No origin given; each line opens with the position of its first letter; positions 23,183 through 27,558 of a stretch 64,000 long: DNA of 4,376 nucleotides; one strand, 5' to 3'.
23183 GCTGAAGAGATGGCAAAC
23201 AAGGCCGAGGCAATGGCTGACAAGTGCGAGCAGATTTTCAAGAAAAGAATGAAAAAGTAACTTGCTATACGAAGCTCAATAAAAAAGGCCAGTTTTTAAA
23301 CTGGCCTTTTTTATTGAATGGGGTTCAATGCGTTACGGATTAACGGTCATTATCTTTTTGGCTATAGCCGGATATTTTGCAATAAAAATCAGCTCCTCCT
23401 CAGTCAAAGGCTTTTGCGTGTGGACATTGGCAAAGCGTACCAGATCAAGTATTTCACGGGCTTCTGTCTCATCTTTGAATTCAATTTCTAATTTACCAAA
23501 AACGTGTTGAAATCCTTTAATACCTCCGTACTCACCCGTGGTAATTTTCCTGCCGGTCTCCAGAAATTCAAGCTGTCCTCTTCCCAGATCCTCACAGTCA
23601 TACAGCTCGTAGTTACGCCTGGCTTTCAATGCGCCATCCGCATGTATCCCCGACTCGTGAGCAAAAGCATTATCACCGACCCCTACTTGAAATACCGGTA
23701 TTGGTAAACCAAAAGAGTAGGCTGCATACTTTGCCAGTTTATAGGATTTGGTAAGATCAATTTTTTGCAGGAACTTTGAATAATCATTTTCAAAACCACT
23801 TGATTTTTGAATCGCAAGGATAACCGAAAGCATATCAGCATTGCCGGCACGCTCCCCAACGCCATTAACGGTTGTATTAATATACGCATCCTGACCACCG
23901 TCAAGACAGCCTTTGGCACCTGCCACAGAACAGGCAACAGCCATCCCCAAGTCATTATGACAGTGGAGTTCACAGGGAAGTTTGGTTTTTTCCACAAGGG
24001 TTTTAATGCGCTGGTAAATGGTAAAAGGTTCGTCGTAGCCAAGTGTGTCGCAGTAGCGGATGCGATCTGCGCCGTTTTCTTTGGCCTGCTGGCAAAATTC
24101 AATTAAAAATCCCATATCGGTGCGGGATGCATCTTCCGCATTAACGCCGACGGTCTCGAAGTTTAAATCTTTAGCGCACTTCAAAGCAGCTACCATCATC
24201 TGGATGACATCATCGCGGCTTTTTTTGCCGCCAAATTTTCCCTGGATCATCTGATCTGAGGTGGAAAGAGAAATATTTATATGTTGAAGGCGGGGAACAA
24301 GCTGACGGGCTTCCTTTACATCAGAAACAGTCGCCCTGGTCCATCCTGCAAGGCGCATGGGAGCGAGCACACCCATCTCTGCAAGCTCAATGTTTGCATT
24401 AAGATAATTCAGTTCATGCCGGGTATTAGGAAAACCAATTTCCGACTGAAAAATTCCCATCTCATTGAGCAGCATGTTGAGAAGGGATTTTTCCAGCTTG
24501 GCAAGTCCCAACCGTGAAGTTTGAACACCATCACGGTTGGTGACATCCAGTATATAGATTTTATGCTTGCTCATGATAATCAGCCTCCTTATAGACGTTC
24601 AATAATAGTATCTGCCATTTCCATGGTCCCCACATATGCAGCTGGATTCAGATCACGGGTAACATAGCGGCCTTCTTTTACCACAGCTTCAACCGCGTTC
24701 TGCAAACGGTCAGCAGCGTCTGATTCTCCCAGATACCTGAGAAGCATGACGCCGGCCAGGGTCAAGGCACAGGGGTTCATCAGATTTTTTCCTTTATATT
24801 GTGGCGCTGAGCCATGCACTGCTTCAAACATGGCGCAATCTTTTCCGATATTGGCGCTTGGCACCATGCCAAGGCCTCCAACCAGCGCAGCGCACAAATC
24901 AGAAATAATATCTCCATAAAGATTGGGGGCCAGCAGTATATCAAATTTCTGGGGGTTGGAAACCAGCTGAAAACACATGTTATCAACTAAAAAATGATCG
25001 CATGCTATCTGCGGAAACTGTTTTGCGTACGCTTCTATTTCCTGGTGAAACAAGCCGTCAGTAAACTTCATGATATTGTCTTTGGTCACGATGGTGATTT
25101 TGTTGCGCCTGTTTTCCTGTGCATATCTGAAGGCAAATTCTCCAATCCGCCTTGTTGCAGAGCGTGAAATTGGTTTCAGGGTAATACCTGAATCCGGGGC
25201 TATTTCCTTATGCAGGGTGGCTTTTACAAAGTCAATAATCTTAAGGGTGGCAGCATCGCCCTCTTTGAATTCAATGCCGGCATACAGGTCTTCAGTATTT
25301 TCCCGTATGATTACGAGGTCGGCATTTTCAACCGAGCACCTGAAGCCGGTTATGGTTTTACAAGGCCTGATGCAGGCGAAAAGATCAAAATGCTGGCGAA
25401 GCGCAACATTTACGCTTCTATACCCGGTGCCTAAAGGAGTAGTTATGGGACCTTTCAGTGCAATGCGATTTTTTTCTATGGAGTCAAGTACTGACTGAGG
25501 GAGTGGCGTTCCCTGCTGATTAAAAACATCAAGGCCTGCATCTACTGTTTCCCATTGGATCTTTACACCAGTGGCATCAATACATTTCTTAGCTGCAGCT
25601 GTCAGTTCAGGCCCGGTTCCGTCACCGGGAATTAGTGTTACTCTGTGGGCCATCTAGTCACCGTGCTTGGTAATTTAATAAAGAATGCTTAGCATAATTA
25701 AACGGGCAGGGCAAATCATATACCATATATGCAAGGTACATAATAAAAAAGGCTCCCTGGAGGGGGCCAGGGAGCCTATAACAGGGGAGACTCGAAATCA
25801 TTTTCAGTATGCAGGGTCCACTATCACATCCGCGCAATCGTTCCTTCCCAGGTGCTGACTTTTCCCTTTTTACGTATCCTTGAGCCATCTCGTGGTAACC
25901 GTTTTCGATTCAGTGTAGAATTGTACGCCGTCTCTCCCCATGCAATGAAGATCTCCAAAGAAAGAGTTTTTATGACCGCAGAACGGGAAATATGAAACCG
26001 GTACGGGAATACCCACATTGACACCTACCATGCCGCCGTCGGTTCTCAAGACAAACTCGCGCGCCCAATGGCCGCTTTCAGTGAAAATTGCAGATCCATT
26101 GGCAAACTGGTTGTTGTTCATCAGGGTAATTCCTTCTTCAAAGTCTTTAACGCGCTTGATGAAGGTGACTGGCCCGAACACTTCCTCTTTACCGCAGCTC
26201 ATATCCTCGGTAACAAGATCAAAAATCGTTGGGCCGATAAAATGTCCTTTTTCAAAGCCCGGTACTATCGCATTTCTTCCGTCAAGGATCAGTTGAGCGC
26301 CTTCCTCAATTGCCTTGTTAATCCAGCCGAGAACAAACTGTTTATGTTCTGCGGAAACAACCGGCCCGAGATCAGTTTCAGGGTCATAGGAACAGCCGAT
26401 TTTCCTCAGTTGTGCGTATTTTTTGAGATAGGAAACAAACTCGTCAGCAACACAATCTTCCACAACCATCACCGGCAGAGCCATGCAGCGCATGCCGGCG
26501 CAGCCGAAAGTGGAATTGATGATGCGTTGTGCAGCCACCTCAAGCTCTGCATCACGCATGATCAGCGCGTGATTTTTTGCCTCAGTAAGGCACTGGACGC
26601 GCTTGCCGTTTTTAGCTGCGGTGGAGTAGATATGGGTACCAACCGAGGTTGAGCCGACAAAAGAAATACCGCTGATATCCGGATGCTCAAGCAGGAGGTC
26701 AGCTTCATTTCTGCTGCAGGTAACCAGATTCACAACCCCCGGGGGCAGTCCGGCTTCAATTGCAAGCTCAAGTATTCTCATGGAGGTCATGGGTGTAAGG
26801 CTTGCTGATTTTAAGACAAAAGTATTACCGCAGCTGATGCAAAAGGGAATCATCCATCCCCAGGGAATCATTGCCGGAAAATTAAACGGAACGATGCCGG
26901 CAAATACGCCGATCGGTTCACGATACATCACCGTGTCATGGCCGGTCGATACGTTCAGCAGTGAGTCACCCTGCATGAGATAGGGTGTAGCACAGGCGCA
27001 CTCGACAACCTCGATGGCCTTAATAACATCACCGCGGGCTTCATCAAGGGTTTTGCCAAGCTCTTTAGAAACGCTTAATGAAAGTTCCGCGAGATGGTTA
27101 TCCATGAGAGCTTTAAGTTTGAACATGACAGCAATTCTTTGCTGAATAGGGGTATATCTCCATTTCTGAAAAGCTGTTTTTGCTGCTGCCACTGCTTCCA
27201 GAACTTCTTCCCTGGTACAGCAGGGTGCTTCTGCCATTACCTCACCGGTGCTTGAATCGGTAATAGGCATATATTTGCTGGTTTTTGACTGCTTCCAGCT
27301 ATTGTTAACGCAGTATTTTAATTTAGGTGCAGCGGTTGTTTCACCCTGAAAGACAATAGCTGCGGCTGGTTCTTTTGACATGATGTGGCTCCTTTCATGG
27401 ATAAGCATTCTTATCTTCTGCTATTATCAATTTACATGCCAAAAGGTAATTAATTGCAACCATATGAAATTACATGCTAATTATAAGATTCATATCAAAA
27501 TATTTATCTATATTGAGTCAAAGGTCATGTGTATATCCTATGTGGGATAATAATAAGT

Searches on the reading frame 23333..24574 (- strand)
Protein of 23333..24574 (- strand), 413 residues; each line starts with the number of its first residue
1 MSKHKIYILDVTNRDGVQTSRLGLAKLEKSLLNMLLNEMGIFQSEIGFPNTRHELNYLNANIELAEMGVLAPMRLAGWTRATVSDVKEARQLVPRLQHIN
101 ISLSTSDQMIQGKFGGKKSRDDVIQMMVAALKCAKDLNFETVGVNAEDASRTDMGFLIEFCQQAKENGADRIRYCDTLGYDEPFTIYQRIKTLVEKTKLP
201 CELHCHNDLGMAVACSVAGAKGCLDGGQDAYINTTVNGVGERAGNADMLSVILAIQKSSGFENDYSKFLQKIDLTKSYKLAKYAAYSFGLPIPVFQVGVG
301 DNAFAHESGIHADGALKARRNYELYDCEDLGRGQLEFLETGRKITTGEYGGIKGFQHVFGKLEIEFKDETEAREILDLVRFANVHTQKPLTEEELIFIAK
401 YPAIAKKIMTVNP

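Call 62: search_protein_families(library=pfam, proteins=[window:23333-24574:-], max_evalue=0.00001)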
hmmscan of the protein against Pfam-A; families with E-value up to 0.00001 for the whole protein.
window:23333-24574:- (413 aa): 2 families
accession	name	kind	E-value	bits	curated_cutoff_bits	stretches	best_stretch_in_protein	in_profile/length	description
PF00682.25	HMGL-like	-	2.7e-46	158.5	29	1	5-277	1-253/260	HMGL-like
PF22617.1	HCS_D2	-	5.2e-10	40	27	1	299-370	2-66/82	Homocitrate synthase post-HMGL domain-like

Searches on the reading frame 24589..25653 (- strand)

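Call 62: search_protein_families(library=pfam, proteins=[window:24589-25653:-], max_evalue=0.00001)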
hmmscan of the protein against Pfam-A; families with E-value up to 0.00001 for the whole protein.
window:24589-25653:- (354 aa): 1 family
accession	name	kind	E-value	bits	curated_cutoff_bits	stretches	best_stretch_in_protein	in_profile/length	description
PF00180.25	Iso_dh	-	2.1e-102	343.4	27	1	5-350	2-348/348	Isocitrate/isopropylmalate dehydrogenase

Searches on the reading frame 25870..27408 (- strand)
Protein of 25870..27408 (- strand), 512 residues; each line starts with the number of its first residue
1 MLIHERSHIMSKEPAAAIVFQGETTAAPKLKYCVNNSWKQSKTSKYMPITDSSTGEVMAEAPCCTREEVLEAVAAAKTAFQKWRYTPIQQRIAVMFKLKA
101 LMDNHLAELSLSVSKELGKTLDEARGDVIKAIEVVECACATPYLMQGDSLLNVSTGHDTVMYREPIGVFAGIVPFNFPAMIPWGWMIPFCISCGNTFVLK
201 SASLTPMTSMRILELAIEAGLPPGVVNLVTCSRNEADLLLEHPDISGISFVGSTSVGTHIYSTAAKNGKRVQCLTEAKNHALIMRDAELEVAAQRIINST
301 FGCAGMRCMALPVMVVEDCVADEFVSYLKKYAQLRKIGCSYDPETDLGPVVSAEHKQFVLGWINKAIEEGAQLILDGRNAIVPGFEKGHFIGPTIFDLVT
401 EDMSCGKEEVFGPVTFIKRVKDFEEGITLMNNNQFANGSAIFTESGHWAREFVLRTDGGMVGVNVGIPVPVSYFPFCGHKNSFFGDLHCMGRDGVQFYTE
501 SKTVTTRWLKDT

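Call 62: search_protein_families(library=pfam, proteins=[window:25870-27408:-], max_evalue=0.00001)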
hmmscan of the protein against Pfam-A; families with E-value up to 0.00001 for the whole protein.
window:25870-27408:- (512 aa): 1 family
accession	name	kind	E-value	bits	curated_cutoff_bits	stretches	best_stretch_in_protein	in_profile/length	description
PF00171.27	Aldedh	-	8.4e-133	443.7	23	1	38-504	1-461/461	Aldehyde dehydrogenase family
